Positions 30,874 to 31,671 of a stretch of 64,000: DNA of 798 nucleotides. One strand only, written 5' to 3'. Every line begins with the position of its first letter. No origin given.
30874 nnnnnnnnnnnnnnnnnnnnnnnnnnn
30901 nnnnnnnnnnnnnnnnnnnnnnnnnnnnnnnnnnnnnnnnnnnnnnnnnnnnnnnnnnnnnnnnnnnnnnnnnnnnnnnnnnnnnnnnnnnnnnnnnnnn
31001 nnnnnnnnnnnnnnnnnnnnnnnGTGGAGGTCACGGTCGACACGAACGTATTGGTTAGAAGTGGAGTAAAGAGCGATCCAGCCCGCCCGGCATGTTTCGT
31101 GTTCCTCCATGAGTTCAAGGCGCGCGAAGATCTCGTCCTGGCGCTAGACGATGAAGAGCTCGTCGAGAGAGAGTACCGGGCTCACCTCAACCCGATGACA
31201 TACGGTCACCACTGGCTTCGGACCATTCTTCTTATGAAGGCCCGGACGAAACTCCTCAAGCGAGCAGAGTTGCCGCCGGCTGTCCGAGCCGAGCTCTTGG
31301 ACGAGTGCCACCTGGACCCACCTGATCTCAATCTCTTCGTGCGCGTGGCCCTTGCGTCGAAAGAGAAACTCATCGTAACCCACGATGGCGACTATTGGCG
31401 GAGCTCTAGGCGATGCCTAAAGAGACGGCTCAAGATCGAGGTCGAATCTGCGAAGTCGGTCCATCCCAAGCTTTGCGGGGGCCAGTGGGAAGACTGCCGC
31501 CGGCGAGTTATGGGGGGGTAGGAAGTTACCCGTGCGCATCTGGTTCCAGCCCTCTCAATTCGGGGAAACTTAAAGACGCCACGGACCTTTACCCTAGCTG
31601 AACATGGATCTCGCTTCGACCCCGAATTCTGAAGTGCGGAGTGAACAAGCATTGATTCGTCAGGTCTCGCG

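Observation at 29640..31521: Candidate novel two-gene defence module: AAA_21/ABC-type ATPase tightly coupled to a PIN-domain nuclease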

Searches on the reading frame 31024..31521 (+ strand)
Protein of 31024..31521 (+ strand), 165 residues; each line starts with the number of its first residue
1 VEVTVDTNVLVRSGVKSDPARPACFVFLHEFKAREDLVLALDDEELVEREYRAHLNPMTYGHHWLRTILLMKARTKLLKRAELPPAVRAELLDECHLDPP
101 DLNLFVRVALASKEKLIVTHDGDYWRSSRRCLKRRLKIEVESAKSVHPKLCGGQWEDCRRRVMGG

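Call 5: search_protein_families(library=pfam, proteins=[window:31024-31521:+], max_evalue=1)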
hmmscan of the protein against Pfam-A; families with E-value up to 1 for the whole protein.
window:31024-31521:+ (165 aa): 3 families
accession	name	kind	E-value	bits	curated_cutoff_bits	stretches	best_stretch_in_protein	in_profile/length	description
PF13470.12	PIN_3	-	0.021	16.1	27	1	3-121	2-113/115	PIN domain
PF22445.1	Ssol_1539-like_2nd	-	0.05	13.6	27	1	69-92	10-33/45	Ssol_1539-like, second domain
PF22900.2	UCH_UBL1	-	0.23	11.9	24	1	102-140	6-47/87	Ubiquitin carboxyl-terminal hydrolases, Ubiquitin-like 1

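Call 6: search_protein_families(library=padloc, proteins=[window:31024-31521:+], max_evalue=1)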
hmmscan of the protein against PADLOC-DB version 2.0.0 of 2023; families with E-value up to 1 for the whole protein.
window:31024-31521:+ (165 aa): 1 family
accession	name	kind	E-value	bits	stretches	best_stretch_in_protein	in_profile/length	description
PDLC04147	HEC-03A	-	1.1e-06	26.9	1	1-141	1-148/159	-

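Call 7: search_protein_families(library=ncbifam, proteins=[window:31024-31521:+], max_evalue=1)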
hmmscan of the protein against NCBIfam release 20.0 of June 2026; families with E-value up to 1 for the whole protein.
window:31024-31521:+ (165 aa): 0 families

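Call 12: find_homologous_proteins(query=window:31024-31521:+, max_evalue=0.001)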
Query window:31024-31521:+ (165 aa): 4 proteins with E <= 0.001 among 115 candidates.
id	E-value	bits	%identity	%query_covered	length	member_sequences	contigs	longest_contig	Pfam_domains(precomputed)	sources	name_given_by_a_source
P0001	6.2e-107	372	100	100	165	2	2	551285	-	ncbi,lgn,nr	ncbi:MAG TPA: hypothetical protein VGS23_06080 [Thermoplasmata archaeon]|nr:hypothetical protein [Th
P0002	2.1e-81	289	74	100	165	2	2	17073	-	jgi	jgi:hypothetical protein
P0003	2.3e-50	188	56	100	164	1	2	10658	-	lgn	-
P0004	7.3e-43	164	52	98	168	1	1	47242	-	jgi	jgi:hypothetical protein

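Call 15: find_encoding_contigs(protein=P0002, flank=8000, max_places=3)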
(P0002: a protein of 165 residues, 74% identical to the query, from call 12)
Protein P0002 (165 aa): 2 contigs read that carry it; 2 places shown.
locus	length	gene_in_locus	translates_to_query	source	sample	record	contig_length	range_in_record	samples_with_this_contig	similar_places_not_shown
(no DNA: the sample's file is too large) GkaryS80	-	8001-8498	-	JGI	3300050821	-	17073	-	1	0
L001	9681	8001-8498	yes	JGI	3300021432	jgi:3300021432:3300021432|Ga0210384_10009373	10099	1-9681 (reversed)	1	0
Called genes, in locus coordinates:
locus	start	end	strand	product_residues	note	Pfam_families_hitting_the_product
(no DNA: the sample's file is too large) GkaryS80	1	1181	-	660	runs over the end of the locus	PF07973:tRNA_SAD, PF00587:tRNA-synt_2b, PF03129:HGTP_anticodon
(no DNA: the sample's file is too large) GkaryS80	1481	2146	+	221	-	PF00175:NAD_binding_1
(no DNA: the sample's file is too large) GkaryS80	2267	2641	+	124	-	PF03795:YCII (weak)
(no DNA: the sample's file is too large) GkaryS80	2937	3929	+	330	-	-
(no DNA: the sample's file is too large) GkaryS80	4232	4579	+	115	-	PF20097:DUF6487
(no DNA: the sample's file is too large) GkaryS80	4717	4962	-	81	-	-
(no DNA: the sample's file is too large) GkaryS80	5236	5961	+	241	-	PF00589:Phage_integrase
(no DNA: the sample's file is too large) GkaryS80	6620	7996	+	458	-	PF13175:AAA_15, PF13476:AAA_23, PF13304:AAA_21, PF13175:AAA_15, PF12476:DUF3696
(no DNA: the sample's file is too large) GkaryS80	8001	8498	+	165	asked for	-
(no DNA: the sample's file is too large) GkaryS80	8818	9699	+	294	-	?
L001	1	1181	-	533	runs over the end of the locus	?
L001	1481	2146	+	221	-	PF00175:NAD_binding_1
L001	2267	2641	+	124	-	PF03795:YCII (weak)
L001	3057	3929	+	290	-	-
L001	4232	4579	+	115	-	PF20097:DUF6487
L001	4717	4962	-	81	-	-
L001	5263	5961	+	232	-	PF00589:Phage_integrase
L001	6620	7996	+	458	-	PF13175:AAA_15, PF13476:AAA_23, PF13304:AAA_21, PF13175:AAA_15, PF12476:DUF3696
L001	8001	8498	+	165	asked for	-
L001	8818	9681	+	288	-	?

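Call 16: find_encoding_contigs(protein=P0003, flank=8000, max_places=3)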
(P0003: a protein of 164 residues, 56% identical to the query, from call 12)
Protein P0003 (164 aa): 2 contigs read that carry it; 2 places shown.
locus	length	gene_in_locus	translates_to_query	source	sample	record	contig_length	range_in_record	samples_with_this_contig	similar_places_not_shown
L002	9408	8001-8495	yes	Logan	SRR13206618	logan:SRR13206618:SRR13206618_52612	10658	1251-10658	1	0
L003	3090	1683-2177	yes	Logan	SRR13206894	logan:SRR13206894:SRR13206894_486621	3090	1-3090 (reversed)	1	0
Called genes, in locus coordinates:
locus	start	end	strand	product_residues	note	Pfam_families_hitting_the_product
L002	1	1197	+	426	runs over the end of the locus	PF00330:Aconitase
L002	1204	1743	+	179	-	PF00694:Aconitase_C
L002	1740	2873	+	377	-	PF00180:Iso_dh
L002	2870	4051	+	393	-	PF00108:Thiolase_N, PF02803:Thiolase_C, PF22691:Thiolase_C_1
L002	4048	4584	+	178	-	PF12172:zf-ChsH2 (weak), PF01796:OB_ChsH2_C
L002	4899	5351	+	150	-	-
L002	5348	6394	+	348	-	-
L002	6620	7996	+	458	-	PF13175:AAA_15, PF13476:AAA_23, PF13304:AAA_21, PF13175:AAA_15, PF12476:DUF3696 (weak)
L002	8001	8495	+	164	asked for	-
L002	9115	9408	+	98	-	?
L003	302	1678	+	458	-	PF13175:AAA_15, PF13476:AAA_23, PF13304:AAA_21, PF13175:AAA_15, PF12476:DUF3696 (weak)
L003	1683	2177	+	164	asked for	-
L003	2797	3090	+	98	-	?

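Call 17: find_encoding_contigs(protein=P0004, flank=8000, max_places=3)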
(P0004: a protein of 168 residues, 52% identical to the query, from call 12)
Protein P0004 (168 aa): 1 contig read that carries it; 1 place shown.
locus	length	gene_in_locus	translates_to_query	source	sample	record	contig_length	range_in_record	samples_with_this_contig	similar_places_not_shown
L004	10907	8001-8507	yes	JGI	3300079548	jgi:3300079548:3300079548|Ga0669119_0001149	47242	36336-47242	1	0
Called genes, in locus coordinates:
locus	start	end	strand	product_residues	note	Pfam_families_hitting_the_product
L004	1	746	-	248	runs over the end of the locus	PF01061:ABC2_membrane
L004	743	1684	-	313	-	PF00005:ABC_tran, PF13304:AAA_21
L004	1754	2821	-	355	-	PF06849:DUF1246, PF06973:DUF1297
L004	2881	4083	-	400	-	PF12705:PDDEXK_1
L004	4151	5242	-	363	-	PF08271:Zn_Ribbon_TF, PF00382:TFIIB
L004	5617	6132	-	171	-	-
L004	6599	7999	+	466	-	PF02463:SMC_N (faint), PF13175:AAA_15, PF13476:AAA_23, PF13555:AAA_29 (faint), PF13304:AAA_21, PF13175:AAA_15, PF12476:DUF3696 (weak)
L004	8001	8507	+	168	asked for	-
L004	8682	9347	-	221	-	-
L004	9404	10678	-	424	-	PF01978:TrmB (weak)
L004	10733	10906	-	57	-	?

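Call 43: find_homologous_proteins(query=A2, max_evalue=0.001)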
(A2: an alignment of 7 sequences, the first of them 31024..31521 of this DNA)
Query A2 (7 sequences) (165 aa, profile of the alignment): 775 proteins with E <= 0.001 among 3682 candidates; the best 120 are listed.
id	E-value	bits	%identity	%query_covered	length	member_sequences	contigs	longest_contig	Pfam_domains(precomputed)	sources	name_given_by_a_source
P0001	8.7e-68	245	100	100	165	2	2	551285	-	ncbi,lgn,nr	ncbi:MAG TPA: hypothetical protein VGS23_06080 [Thermoplasmata archaeon]|nr:hypothetical protein [Th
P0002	1.2e-67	245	74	100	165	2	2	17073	-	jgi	jgi:hypothetical protein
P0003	1.7e-66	241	56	100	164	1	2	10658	-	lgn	-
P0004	1.1e-62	229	52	98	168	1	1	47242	-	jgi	jgi:hypothetical protein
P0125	6.7e-53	197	50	98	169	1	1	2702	-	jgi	jgi:hypothetical protein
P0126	4.3e-52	194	32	82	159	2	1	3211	-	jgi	jgi:hypothetical protein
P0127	1.7e-51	192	29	75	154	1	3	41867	-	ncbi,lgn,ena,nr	ncbi:MAG: hypothetical protein IH830_10375 [Planctomycetes bacterium]|nr:hypothetical protein [Planc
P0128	1.5e-49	186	34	86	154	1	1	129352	-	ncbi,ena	-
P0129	8.0e-49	184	29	86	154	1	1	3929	-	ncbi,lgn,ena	-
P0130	5.3e-44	168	30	92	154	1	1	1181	-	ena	-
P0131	1.7e-43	166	31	92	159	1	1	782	-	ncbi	-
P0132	6.0e-43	165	28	82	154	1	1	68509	-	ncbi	-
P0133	2.9e-42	162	31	92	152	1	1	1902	-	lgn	-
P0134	6.1e-41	158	29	90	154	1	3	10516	-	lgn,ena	-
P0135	4.0e-39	152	33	32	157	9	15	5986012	-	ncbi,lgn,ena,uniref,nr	ncbi:hypothetical protein VRB50_19815 [Pseudomonas poae]|uniref:Uncharacterized protein n=1 Tax=Pseu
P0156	4.4e-21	94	-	-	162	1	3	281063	-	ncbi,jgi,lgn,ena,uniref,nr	ncbi:hypothetical protein [Burkholderia ambifaria]|uniref:hypothetical protein n=1 Tax=Burkholderia 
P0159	5.8e-21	93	26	77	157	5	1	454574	-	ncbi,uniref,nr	ncbi:hypothetical protein [Methylovulum psychrotolerans]|uniref:PIN domain-containing protein n=1 Ta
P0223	3.2e-19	87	26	84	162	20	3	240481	-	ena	-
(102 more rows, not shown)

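Call 47: search_protein_families(library=padloc, alignment_id=A3, max_evalue=0.001)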
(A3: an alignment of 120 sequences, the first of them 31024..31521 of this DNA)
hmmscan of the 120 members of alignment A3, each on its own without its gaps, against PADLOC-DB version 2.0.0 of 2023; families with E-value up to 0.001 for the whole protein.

A. member 1, window:31024-31521:+ (165 aa): 1 family
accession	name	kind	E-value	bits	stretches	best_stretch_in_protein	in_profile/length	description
PDLC04147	HEC-03A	-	1.1e-06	26.9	1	1-141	1-148/159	-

B. families by the number of members that match (of 120 scanned): 2 families
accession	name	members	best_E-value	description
PDLC04147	HEC-03A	108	3.5e-87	-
PDLC00205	HamC2|HamC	1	0.00094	DUF3223 domain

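Call 49: predict_structure(alignment_id=A3)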
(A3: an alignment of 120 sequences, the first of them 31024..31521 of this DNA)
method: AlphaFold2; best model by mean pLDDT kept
length: 165 residues; sequences in the alignment: 120
mean_pLDDT: 96.3   pTM: 0.90
mean pLDDT of the five models: 96.3, 95.5, 95.5, 95.2, 95.1
residues with pLDDT >= 90: 159; 70-90: 5; 50-70: 1; < 50: 0
segments of 3 or more residues with pLDDT < 50: none
pLDDT, mean of each block of 10 residues (from residue 1): 98 96 97 97 98 96 97 95 97 97 98 98 96 98 96 94 82
secondary structure, 60 per line:
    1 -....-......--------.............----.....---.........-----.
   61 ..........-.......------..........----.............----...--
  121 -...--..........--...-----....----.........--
elements in order: E2-5 H7-12 H21-33 E38-42 H46-54 H60-70 E75-78 H85-94 H99-111 E116-118 H127-136 E139-141 H147-150 H155-163

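Call 51: fold_search(model_id=the predicted structure, library=pdb)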
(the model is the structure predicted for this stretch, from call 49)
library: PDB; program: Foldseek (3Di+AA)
matches with E <= 10: 429; with E <= 0.001: 0
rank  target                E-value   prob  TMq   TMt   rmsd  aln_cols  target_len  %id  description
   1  3zvk_C                6.0e-03  0.99  0.44  0.53   6.2       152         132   12  Crystal structure of VapBC2 from Rickettsia felis bound to a DNA fragment from their promoter (released 2011-12-14)
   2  3zvk_A                1.3e-02  0.99  0.45  0.52   6.1       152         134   13  Crystal structure of VapBC2 from Rickettsia felis bound to a DNA fragment from their promoter (released 2011-12-14)
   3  8rdd                  1.4e-02  0.92  0.42  0.43   6.9       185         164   13  Crystal structure of Saccharomyces cerevisiae Nmd4 protein involved in nonsense mediated mRNA decay (released 2024-08-14)
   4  7e8j_A                1.5e-02  0.98  0.48  0.42   7.2       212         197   12  Crystal structure of Proteinaceous RNase P (PRORP) from Thermococcus celer (released 2022-03-02)
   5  5x3t_B                1.5e-02  0.96  0.41  0.47   6.1       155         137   17  VapBC from Mycobacterium tuberculosis (released 2017-06-07)
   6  9c5w_C                1.6e-02  0.95  0.44  0.44   7.6       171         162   14  Crystal structure of cyclodehydratase RohQ in complex with imidazole (released 2025-07-23)
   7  8wmm_G                1.7e-02  0.98  0.46  0.54   5.8       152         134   14  Structure of CbCas9-PcrIIC1 complex bound to 28-bp DNA substrate (20-nt complementary) (released 2024-06-05)
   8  8kda_E                2.3e-02  0.97  0.50  0.45   7.8       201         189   11  Cryo-EM structure of Hydrogenobacter thermophilus minimal protein-only RNase P (HARP) in complex with pre-tRNAs (released 2024-08-14)
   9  1w8i                  2.3e-02  0.91  0.43  0.45  11.5       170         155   12  The Structure of gene product af1683 from Archaeoglobus fulgidus. (released 2004-11-16)
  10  6sd6_D                2.6e-02  0.97  0.46  0.55   5.6       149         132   18  Structure of VapBC from Shigella sonnei (released 2020-08-26)
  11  9c5w_E                2.8e-02  0.96  0.48  0.47   7.2       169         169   10  Crystal structure of cyclodehydratase RohQ in complex with imidazole (released 2025-07-23)
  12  7vwo_A                3.3e-02  0.98  0.51  0.57   5.9       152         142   16  TA complex from Mycobacterium tuberculosis (released 2022-11-16)
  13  8ssg_E                3.5e-02  0.92  0.48  0.47   6.0       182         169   13  Minimal protein-only/RNA-free Ribonuclease P from Hydrogenobacter thermophilus (released 2023-10-18)
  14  8kda_A                3.5e-02  0.85  0.45  0.41   9.4       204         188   10  Cryo-EM structure of Hydrogenobacter thermophilus minimal protein-only RNase P (HARP) in complex with pre-tRNAs (released 2024-08-14)
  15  9c5w_B                3.8e-02  0.92  0.46  0.47   7.9       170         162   11  Crystal structure of cyclodehydratase RohQ in complex with imidazole (released 2025-07-23)
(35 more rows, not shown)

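Call 56: search_solved_structures(query=A3, max_evalue=1)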
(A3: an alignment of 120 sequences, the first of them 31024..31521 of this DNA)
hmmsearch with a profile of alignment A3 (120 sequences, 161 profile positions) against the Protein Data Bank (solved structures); distinct sequences matched with E-value up to 1: 1.
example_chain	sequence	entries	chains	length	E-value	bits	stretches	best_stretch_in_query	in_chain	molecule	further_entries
8jqn_H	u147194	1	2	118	0.92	12.7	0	49-141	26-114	2E11 Fab Heavy Chain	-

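Call 62: find_related_loci(query=A1, collection=genome_contigs, flank=6000)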
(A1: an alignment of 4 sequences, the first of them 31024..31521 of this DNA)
Query A1 (165 aa) in genome_contigs; peptide patterns used: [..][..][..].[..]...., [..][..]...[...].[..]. (x = any residue, [..] = any of these).
599 stretches matched a pattern (row limit reached: there are more); 1 encode a relative of the query (tblastn E <= 1e-3); 1 distinct loci.
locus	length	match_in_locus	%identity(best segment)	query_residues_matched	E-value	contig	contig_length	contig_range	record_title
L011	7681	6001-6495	74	1-165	6e-87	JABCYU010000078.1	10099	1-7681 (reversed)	MAG: Methanobacteriota archaeon isolate Inc-BW-H-2-M_MAG52 Ga0210384_10009373, whole genome shotgun sequence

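Call 63: find_encoding_contigs(protein=P0159, flank=5000, max_places=2)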
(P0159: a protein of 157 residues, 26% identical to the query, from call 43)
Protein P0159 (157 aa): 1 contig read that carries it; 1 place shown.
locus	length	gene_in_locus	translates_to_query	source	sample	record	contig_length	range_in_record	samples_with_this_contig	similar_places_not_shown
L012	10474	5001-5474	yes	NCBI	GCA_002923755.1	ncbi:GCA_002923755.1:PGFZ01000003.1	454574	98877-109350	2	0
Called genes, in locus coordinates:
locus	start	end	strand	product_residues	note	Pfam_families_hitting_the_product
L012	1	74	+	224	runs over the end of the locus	PF03379:CcmB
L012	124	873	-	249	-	-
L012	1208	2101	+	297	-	-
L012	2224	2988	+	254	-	PF01578:Cytochrom_C_asm, PF27518:CcmC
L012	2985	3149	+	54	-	PF04995:CcmD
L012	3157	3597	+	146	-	PF03100:CcmE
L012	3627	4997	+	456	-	PF13175:AAA_15, PF13304:AAA_21, PF12476:DUF3696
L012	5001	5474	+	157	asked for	-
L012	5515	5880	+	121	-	-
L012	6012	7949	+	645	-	PF01578:Cytochrom_C_asm, PF16327:CcmF_C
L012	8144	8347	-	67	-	-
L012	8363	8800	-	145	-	-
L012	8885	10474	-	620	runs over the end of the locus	PF13292:DXP_synthase_N, PF00676:E1_dh (weak), PF02779:Transket_pyr, PF02780:Transketolase_C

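Call 64: find_encoding_contigs(protein=P0156, flank=5000, max_places=2)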
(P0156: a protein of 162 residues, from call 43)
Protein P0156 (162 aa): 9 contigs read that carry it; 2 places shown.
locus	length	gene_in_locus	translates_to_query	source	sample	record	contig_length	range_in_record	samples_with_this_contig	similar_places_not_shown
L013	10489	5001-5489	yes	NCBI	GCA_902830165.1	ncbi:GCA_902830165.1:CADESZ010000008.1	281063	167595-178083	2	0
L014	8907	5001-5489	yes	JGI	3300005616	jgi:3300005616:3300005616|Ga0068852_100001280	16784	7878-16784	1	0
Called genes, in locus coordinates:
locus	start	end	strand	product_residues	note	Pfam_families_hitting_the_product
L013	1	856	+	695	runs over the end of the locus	PF00580:UvrD-helicase, PF01443:Viral_helicase1 (faint), PF13245:AAA_19, PF13604:AAA_30 (faint), PF13361:UvrD_C, PF13538:UvrD_C_2 (faint)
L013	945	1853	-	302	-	PF13442:Cytochrome_CBB3, PF00034:Cytochrom_C (weak), PF13442:Cytochrome_CBB3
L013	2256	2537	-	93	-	PF00589:Phage_integrase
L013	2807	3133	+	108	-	PF13560:HTH_31, PF01381:HTH_3 (weak)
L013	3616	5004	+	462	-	PF13175:AAA_15, PF13304:AAA_21, PF13175:AAA_15, PF12476:DUF3696 (weak)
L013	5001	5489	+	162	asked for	-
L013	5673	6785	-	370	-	PF11876:TsiV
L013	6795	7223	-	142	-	PF08774:VRR_NUC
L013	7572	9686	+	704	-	-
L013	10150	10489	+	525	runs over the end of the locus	PF27765:UCP032817-like (weak)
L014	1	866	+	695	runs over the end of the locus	PF00580:UvrD-helicase, PF01443:Viral_helicase1 (faint), PF13245:AAA_19, PF13604:AAA_30 (faint), PF13361:UvrD_C, PF13538:UvrD_C_2 (faint)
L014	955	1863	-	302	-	PF13442:Cytochrome_CBB3, PF00034:Cytochrom_C (weak), PF13442:Cytochrome_CBB3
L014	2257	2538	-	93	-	PF00589:Phage_integrase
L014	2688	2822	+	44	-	-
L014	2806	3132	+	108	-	PF13560:HTH_31, PF01381:HTH_3 (weak)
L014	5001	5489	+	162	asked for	-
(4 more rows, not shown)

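Call 65: find_encoding_contigs(protein=P0223, flank=5000, max_places=2)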
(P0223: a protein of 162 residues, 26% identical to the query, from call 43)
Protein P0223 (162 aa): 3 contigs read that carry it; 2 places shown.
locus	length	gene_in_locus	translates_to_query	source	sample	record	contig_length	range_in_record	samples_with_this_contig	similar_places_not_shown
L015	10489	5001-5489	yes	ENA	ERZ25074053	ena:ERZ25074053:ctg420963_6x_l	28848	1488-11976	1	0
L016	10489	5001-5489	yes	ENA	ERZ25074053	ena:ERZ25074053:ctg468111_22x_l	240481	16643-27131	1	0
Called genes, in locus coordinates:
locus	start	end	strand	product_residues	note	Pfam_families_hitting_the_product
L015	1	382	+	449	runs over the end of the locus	PF00270:DEAD, PF04851:ResIII, PF13872:AAA_34 (weak), PF00271:Helicase_C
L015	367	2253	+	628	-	PF13589:HATPase_c_3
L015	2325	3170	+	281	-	-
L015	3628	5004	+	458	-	PF13175:AAA_15, PF13304:AAA_21, PF13175:AAA_15, PF12476:DUF3696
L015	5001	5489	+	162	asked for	-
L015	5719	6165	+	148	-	PF09414:RNA_ligase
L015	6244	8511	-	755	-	PF13620:CarboxypepD_reg, PF13715:CarbopepD_reg_2, PF07715:Plug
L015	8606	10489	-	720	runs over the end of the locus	PF13620:CarboxypepD_reg, PF13715:CarbopepD_reg_2, PF07715:Plug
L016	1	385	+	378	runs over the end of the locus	PF00270:DEAD, PF04851:ResIII, PF13872:AAA_34 (weak), PF00271:Helicase_C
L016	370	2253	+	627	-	PF02518:HATPase_c (faint), PF13589:HATPase_c_3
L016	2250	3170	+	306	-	-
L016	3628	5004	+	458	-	PF13175:AAA_15, PF13304:AAA_21, PF13175:AAA_15, PF12476:DUF3696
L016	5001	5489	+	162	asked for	-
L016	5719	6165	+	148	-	PF09414:RNA_ligase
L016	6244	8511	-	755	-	PF13620:CarboxypepD_reg, PF13715:CarbopepD_reg_2, PF07715:Plug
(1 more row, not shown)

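Call 67: search_protein_representatives(alignment_id=A1)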
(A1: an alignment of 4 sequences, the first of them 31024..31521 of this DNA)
Query: 4 sequences, 164 profile positions. Proteins with E-value up to 0.001 (for the whole library): 289; up to 1e-10: 68; up to 1e-30: 2. The best 150 are listed.
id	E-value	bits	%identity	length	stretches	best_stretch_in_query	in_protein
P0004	1.6e-82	291.4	-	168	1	1-164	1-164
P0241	7.3e-48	178.7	-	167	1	2-158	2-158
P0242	2.2e-26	108.8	-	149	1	3-143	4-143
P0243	2.2e-26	108.8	-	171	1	2-162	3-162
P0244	2.0e-25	105.7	-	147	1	32-161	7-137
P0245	3.9e-25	104.8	-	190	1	2-159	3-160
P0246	2.0e-22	95.9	-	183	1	2-141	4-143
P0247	5.3e-22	94.6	-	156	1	3-143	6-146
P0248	1.2e-21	93.4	-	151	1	2-149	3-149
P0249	7.3e-21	90.9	-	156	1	2-152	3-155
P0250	1.2e-20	90.2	-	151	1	2-144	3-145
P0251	1.3e-20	90.1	-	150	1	1-143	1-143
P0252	1.3e-20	90.1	-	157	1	1-142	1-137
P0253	1.9e-20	89.5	-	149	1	1-142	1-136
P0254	2.1e-20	89.4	-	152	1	4-146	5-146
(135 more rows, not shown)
